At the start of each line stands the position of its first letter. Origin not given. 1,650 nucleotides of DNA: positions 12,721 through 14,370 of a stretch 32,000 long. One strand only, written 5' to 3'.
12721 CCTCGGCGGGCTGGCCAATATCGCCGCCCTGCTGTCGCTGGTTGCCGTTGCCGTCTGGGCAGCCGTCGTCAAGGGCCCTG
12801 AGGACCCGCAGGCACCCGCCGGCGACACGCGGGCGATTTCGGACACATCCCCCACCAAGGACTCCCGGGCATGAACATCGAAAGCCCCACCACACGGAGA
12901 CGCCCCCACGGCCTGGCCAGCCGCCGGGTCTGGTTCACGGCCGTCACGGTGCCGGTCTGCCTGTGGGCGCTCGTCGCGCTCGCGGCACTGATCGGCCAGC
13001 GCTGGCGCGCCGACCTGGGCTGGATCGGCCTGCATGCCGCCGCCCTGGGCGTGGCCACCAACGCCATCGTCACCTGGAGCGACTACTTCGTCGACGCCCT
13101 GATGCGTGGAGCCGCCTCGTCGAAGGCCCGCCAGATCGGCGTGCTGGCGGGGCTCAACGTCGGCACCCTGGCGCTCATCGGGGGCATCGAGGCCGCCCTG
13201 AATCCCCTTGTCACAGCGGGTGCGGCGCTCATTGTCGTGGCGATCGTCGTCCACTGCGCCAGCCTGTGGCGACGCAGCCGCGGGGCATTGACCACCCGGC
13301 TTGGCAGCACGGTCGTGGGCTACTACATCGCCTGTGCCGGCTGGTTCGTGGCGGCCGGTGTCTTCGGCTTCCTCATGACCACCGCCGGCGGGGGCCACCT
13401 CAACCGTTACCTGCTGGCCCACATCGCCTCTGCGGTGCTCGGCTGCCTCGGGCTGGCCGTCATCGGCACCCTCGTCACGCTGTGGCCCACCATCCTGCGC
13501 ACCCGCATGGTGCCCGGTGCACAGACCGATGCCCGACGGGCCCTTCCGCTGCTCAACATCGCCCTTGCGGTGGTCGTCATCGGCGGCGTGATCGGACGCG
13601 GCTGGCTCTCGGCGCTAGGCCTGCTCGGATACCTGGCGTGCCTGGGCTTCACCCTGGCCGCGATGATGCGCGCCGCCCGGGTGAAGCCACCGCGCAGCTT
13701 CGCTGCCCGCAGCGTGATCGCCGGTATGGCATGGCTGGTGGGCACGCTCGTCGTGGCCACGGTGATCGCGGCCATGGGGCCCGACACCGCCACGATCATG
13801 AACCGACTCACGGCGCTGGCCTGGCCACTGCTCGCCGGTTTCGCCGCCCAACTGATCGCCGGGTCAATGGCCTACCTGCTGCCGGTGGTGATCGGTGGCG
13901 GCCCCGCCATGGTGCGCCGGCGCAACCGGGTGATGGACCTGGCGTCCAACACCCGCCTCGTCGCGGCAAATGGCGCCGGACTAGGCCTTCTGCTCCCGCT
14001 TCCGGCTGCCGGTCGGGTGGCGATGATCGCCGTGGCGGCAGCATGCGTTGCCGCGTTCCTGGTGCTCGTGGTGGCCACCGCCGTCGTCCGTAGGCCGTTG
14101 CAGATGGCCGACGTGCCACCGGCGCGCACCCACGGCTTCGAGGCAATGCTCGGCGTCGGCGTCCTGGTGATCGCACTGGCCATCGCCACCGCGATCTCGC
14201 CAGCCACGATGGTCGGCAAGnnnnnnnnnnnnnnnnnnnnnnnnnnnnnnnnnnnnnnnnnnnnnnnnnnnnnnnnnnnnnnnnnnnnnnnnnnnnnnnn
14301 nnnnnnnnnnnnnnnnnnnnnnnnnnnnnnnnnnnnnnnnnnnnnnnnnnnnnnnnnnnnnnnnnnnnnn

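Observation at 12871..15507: NirK with three modules: about 450-aa polytopic membrane domain + cupredoxin + two-domain Cu nitrite reductase core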

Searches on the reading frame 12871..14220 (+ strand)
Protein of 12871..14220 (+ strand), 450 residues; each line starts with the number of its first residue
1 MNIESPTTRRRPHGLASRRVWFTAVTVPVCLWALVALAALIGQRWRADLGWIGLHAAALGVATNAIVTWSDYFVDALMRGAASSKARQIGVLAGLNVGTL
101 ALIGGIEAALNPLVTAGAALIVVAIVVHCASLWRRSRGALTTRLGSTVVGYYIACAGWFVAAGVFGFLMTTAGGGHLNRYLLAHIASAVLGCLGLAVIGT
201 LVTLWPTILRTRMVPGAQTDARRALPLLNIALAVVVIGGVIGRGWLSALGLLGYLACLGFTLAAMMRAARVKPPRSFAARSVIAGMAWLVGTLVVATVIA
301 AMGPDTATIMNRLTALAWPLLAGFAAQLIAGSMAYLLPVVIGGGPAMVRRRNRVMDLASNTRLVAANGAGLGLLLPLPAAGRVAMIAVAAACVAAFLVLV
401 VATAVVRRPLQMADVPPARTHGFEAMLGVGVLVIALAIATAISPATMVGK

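Call 11: find_homologous_proteins(query=window:12871-14220:+, max_evalue=0.001)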
Query window:12871-14220:+ (450 aa): 23 proteins with E <= 0.001 among 8000 candidates.
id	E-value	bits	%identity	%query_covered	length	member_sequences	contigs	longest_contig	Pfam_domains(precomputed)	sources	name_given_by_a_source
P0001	6.5e-70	254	62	46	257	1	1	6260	-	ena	-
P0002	4.5e-51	192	39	78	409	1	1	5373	-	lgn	-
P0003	7.6e-50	188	37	87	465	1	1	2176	-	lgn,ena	-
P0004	2.1e-49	187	42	74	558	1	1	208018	PF13473.13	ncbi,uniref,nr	ncbi:hypothetical protein [Prescottella subtropica]|uniref:hypothetical protein n=1 Tax=Prescottella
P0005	1.3e-48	184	39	70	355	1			-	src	-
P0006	4.0e-48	183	36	83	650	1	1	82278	PF13473.13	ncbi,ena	-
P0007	9.2e-45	171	38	80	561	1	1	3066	PF13473.13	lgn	-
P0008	2.4e-44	170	39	71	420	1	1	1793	-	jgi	jgi:nitrite reductase (NO-forming)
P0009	1.0e-41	161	41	68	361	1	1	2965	-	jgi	jgi:nitrite reductase (NO-forming)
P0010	9.2e-41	158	38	74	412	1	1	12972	-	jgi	jgi:nitrite reductase (NO-forming)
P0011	1.4e-40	158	36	72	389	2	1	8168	-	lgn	-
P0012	1.1e-38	151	41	72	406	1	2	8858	-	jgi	jgi:nitrite reductase (NO-forming)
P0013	5.3e-38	149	38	80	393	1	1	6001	-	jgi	jgi:nitrite reductase (NO-forming)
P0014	3.3e-35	140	34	78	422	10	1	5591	-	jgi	-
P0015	1.1e-34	138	39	71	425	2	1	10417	PF00115.26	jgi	jgi:nitrite reductase (NO-forming)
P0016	1.3e-34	138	35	68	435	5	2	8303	-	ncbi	-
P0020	1.0e-23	102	40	54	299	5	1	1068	PF00115.26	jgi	jgi:nitrite reductase (NO-forming)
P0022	1.3e-21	95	33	66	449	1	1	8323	-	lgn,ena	-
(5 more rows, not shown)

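Call 12: search_protein_families(library=pfam, proteins=[window:12871-14220:+, P0015, P0020, P0004, P0006, P0016, P0022], max_evalue=10)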
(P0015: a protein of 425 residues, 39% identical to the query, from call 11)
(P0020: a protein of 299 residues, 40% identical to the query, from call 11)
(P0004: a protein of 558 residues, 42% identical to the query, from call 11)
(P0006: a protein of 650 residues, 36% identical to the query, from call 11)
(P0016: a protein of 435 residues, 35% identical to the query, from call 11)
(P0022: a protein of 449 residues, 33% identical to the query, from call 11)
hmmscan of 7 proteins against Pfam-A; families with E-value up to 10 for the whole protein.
window:12871-14220:+ (450 aa): 2 families
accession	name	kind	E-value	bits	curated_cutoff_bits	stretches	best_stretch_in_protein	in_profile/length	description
PF12051.14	DUF3533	-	0.019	14.4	27.6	1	257-307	221-270/380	Protein of unknown function (DUF3533)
PF00060.32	Lig_chan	-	8.2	6.7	30.8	1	254-296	43-83/146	Ligand-gated ion channel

P0015 (425 aa): 1 family
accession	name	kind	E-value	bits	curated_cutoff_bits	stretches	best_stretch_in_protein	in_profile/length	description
PF00115.25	COX1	-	1.1e-05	25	34.8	1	149-302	4-180/436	Cytochrome C and Quinol oxidase polypeptide I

P0020 (299 aa): 1 family
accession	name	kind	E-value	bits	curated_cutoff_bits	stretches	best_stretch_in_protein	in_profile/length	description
PF00115.25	COX1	-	1.6e-05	24.4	34.8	2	26-174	4-175/436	Cytochrome C and Quinol oxidase polypeptide I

P0004 (558 aa): 2 families
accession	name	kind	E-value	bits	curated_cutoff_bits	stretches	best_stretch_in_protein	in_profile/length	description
PF13473.12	Cupredoxin_1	-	3.3e-06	27.5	27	1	459-523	15-79/104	Cupredoxin-like domain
PF14927.11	Neurensin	-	0.6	10.3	27.7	1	262-296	34-68/132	Neurensin/Transmembrane protein 74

P0006 (650 aa): 4 families
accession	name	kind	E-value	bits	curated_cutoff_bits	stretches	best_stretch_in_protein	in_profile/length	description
PF13473.12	Cupredoxin_1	-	4.4e-08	33.5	27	1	463-532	12-80/104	Cupredoxin-like domain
PF04505.17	CD225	-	0.056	14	27.1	1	263-296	2-36/68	Interferon-induced transmembrane protein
PF23509.1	MSMEG_3727_PQQ-assoc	-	0.063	13.1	27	1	467-519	39-91/152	MSMEG_3727, PQQ-associated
PF20564.3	DUF6774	-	0.26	11.1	25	1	143-159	8-24/28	Family of unknown function (DUF6774)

P0016 (435 aa): 1 family
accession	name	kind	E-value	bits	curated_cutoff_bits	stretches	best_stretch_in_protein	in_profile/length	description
PF00115.25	COX1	-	0.0005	19.5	34.8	1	159-318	4-188/436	Cytochrome C and Quinol oxidase polypeptide I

P0022 (449 aa): 1 family
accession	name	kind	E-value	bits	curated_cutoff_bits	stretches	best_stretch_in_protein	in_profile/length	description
PF11239.13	DUF3040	-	0.018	15.7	24.7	1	73-119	36-83/84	Protein of unknown function (DUF3040)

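Call 16: find_homologous_proteins(query=A1, max_evalue=0.001)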
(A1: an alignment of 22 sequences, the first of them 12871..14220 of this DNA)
Query A1 (22 sequences) (450 aa, profile of the alignment): 63 proteins with E <= 0.001 among 8000 candidates.
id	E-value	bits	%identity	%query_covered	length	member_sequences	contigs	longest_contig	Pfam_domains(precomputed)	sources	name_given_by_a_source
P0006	1.4e-151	523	36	83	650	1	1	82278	PF13473.13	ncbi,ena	-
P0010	3.3e-147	509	38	74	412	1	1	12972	-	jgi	jgi:nitrite reductase (NO-forming)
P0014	1.4e-144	500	34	78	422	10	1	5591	-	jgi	-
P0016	2.8e-144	499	35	68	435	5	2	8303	-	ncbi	-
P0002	3.6e-144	499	39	78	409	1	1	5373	-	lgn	-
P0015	4.7e-144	498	39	71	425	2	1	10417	PF00115.26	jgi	jgi:nitrite reductase (NO-forming)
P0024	2.1e-143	496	35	83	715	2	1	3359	PF13473.13,PF07732.22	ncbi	ncbi:MAG TPA: multicopper oxidase domain-containing protein [Nocardioidaceae bacterium]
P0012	2.5e-143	496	41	72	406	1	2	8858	-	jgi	jgi:nitrite reductase (NO-forming)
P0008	1.2e-141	490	39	71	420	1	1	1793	-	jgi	jgi:nitrite reductase (NO-forming)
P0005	1.4e-139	484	39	70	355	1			-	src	-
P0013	1.7e-139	483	38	80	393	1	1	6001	-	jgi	jgi:nitrite reductase (NO-forming)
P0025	5.6e-138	478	37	78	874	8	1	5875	PF07731.21,PF13473.13,PF07732.22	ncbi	-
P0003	2.3e-137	476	37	87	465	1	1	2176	-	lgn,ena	-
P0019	2.1e-134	467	30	80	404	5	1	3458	-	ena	-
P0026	3.0e-134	466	41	81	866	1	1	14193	PF07731.21,PF13473.13,PF07732.22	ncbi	ncbi:MAG: multicopper oxidase domain-containing protein [Actinomycetes bacterium]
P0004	4.6e-133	462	42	74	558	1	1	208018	PF13473.13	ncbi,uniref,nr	ncbi:hypothetical protein [Prescottella subtropica]|uniref:hypothetical protein n=1 Tax=Prescottella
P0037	4.6e-128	446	39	91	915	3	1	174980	PF07731.21,PF00127.27,PF13473.13,PF07732.22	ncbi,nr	ncbi:multicopper oxidase domain-containing protein [Nocardioides malaquae]|nr:multicopper oxidase do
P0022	4.2e-123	429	33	66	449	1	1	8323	-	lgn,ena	-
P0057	7.5e-102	359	35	70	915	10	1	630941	PF07731.21,PF00127.27,PF13473.13,PF07732.22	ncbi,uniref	ncbi:multicopper oxidase domain-containing protein [Streptomyces chartreusis]|uniref:multicopper oxi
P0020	8.5e-100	353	40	54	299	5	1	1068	PF00115.26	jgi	jgi:nitrite reductase (NO-forming)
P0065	9.2e-96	339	59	100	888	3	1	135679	PF07731.21,PF00127.27,PF13473.13,PF07732.22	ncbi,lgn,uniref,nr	ncbi:multicopper oxidase domain-containing protein [Propionibacterium australiense]|uniref:multicopp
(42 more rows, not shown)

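Call 24: search_protein_representatives(alignment_id=A1)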
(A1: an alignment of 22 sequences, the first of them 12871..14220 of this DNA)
Query: 22 sequences, 412 profile positions. Proteins with E-value up to 0.001 (for the whole library): 1778; up to 1e-10: 1139; up to 1e-30: 492. The best 150 are listed.
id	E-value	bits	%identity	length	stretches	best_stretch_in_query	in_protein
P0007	2.2e-141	487.9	-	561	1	3-406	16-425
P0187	1.1e-129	449.5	-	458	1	8-398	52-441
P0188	1.3e-129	449.2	-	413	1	4-406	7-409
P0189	2.6e-129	448.2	-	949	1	1-403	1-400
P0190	2.3e-128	445.0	-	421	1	7-406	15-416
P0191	1.2e-126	439.4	-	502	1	9-406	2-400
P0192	2.6e-125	435.0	-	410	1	7-405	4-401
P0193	4.2e-125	434.3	-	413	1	4-406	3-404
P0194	1.7e-124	432.3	-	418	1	18-408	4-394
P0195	1.8e-123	429.0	-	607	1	7-407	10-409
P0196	4.5e-123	427.6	-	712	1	11-403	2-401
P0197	1.5e-122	425.9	-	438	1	21-405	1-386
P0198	2.9e-121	421.7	-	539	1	6-404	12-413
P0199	9.3e-121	420.0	-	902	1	9-407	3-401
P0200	2.2e-120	418.7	-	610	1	9-397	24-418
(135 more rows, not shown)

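Call 27: find_encoding_contigs(protein=P0016, flank=5000, max_places=3)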
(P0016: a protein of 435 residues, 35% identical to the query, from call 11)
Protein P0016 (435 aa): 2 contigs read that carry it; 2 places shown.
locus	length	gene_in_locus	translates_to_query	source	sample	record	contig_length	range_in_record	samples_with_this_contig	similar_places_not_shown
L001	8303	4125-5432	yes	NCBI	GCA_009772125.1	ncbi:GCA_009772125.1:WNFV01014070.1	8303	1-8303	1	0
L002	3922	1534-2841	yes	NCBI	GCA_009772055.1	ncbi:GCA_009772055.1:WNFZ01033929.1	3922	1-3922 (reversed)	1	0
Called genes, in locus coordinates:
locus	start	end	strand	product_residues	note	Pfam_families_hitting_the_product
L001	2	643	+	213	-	?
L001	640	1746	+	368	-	PF00923:TAL_FSA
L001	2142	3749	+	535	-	PF19291:TREH_N, PF00723:Glyco_hydro_15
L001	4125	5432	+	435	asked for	-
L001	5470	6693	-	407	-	PF07690:MFS_1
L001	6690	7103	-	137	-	-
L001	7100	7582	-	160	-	PF00355:Rieske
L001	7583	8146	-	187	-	PF12797:Fer4_2 (weak), PF13237:Fer4_10 (weak), PF13247:Fer4_11, PF12838:Fer4_7 (weak), PF25160:LdpA_Fe-S-bd, PF12797:Fer4_2 (weak), PF12837:Fer4_6 (weak), PF00037:Fer4 (weak), +5 more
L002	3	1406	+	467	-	?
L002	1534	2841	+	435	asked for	-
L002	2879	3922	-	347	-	?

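Call 28: find_encoding_contigs(protein=P0004, flank=6000, max_places=2)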
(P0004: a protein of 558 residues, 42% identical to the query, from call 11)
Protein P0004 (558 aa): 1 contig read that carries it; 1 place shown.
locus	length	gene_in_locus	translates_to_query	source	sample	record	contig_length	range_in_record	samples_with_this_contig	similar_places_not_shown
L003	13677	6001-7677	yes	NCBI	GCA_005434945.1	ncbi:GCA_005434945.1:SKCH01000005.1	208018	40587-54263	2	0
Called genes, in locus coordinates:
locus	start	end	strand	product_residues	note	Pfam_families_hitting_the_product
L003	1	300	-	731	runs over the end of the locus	PF20656:MS_N, PF20658:MSG_insertion, PF01274:MS_TIM-barrel, PF20659:MS_C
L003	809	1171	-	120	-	PF05016:ParE_toxin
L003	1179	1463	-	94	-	PF02604:PhdYeFM_antitox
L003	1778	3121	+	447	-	PF01272:GreA_GreB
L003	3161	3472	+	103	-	PF06769:YoeB_toxin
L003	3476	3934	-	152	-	PF01661:Macro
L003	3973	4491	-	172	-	-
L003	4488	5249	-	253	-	PF10006:DUF2249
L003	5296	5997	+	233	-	-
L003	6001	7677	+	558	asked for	PF13473:Cupredoxin_1 (weak)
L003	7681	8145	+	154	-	PF01814:Hemerythrin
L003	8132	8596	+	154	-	-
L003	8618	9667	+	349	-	PF21948:LplA-B_cat, PF03099:BPL_LplA_LipB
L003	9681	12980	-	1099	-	PF00069:Pkinase, PF07714:PK_Tyr_Ser-Thr, PF13191:AAA_16 (weak), PF13401:AAA_22 (weak), PF25872:HTH_77 (weak), PF17874:TPR_MalT (faint), PF00196:GerE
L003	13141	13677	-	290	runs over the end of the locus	-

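Call 29: predict_structure(alignment_id=A2)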
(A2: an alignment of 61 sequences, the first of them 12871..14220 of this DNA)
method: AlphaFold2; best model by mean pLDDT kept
length: 450 residues; sequences in the alignment: 61
mean_pLDDT: 91.2   pTM: 0.89
mean pLDDT of the five models: 91.2, 89.4, 88.9, 88.8, 88.4
residues with pLDDT >= 90: 337; 70-90: 96; 50-70: 13; < 50: 4
segments of 3 or more residues with pLDDT < 50: 1-4
pLDDT, mean of each block of 10 residues (from residue 1): 51 73 87 88 81 81 93 89 91 96 92 94 97 90 90 97 93 82 95 96 95 95 98 97 96 98 97 96 97 97 93 90 92 94 93 96 96 91 93 94 95 85 91 94 82
secondary structure, 60 per line:
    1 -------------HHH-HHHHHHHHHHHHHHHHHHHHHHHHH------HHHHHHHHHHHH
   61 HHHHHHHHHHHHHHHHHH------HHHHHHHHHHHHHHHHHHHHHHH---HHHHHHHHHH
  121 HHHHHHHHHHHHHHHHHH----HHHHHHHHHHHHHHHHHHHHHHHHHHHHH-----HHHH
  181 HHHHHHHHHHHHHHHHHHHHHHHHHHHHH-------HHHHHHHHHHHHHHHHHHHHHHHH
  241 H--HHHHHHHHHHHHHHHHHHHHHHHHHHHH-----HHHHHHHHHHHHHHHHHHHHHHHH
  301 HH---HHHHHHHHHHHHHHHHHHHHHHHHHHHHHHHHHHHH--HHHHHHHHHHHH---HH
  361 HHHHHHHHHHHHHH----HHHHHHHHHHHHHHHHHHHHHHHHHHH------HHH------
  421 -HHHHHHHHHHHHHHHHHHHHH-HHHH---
elements in order: H18-42 H49-78 H85-107 H111-138 H143-171 H177-209 H217-241 H244-271 H277-302 H306-341 H344-355 H359-374 H379-405 H422-442 H444-447

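Call 31: fold_search(model_id=the predicted structure, library=pdb)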
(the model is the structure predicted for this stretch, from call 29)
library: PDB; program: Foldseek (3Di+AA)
matches with E <= 10: 220; with E <= 0.001: 4
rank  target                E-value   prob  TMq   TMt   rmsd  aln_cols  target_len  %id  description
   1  3mk7_D                4.5e-04  1.00  0.54  0.52  13.3       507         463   12  The structure of CBB3 cytochrome oxidase (released 2010-08-04)
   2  3mk7_G                4.6e-04  1.00  0.54  0.52  11.8       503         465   12  The structure of CBB3 cytochrome oxidase (released 2010-08-04)
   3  3o0r_B                5.0e-04  1.00  0.42  0.42  11.0       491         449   15  Crystal structure of nitric oxide reductase from Pseudomonas aeruginosa in complex with antibody fragment (released 2010-12-29)
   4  9g6b_A                9.4e-04  1.00  0.50  0.48  11.4       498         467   11  cbb3-2 NOH complex (released 2026-01-28)
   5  9g83_t                1.6e-03  1.00  0.56  0.54  13.9       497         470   14  Respiratory supercomplex CI1-CIII2-CIV2-(cbb3)1 from alphaproteobacterium (released 2026-02-04)
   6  8smr_E                1.9e-03  1.00  0.55  0.53   8.5       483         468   12  cytochrome bc1-cbb3 supercomplex from Pseudomonas aeruginosa (released 2023-10-11)
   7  4g7r_A                2.2e-03  1.00  0.54  0.46  13.9       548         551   12  Structure of Recombinant Cytochrome ba3 Oxidase mutant V236A from Thermus thermophilus (released 2013-07-24)
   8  3s8f_A                2.3e-03  1.00  0.55  0.47  14.9       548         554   14  1.8 A structure of ba3 cytochrome c oxidase from Thermus thermophilus in lipid environment (released 2011-08-03)
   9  4xyd_A                2.5e-03  1.00  0.52  0.52  10.0       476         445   13  Nitric oxide reductase from Roseobacter denitrificans (RdNOR) (released 2016-05-25)
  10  1ehk_A                3.7e-03  1.00  0.56  0.48  14.8       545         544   14  CRYSTAL STRUCTURE OF THE ABERRANT BA3-CYTOCHROME-C OXIDASE FROM THERMUS THERMOPHILUS (released 2001-02-22)
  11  4n4y_A                4.0e-03  1.00  0.55  0.47  14.9       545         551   13  Structure of Recombinant Cytochrome ba3 Oxidase mutant G232V from Thermus thermophilus (released 2014-10-08)
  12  3s8g_A                6.0e-03  1.00  0.58  0.49  14.8       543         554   13  1.8 A structure of ba3 cytochrome c oxidase mutant (A120F) from Thermus thermophilus in lipid environment (released 2011-08-03)
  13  3bvd_A                6.0e-03  1.00  0.52  0.44  14.1       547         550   14  Structure of Surface-engineered Cytochrome ba3 Oxidase from Thermus thermophilus under Xenon Pressure, 100psi 5min (released 2008-05-20)
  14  4gp8_A                6.5e-03  1.00  0.56  0.49  15.2       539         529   13  Structure of Recombinant Cytochrome ba3 Oxidase mutant Y133W+T231F from Thermus thermophilus (released 2013-01-16)
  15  4fa7_A                6.5e-03  1.00  0.55  0.47  13.9       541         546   13  Structure of Recombinant Cytochrome ba3 Oxidase mutant A204F from Thermus thermophilus (released 2012-05-30)
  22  7jro_a                1.7e-02  1.00  0.61  0.54   8.1       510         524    9  Plant Mitochondrial complex IV from Vigna radiata (released 2021-01-20)
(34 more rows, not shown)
